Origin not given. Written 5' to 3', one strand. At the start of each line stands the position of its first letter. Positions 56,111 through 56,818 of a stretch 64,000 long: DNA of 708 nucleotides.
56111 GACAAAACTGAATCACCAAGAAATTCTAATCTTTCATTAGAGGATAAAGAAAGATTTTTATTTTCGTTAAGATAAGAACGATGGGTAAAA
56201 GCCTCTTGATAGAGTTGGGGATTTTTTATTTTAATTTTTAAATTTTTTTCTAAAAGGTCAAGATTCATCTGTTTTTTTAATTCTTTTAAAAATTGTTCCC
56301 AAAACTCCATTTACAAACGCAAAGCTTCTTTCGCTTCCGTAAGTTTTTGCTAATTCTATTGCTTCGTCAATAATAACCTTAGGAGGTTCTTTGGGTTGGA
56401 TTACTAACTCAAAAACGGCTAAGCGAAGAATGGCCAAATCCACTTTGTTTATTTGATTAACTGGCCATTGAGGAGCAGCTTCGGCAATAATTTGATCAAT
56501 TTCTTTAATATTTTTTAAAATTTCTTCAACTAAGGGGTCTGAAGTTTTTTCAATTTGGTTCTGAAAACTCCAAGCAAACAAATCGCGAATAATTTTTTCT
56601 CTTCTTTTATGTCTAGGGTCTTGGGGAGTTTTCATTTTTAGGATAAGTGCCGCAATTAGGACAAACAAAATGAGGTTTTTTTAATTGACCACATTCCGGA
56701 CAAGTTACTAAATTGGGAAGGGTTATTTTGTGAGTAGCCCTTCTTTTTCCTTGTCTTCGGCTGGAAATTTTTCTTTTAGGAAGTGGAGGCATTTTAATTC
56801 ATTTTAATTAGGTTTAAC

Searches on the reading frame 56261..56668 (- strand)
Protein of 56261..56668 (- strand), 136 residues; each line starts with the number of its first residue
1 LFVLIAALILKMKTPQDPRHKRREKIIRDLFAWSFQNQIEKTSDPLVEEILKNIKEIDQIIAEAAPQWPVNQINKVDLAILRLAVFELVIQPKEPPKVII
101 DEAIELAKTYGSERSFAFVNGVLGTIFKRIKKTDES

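Call 60: search_protein_families(library=pfam, proteins=[window:56261-56668:-])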
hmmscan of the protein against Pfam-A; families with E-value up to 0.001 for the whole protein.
window:56261-56668:- (136 aa): 1 family
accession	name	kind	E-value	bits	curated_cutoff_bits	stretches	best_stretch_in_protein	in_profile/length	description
PF01029.23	NusB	-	2.5e-28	99.5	23.1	1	14-126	16-131/133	NusB family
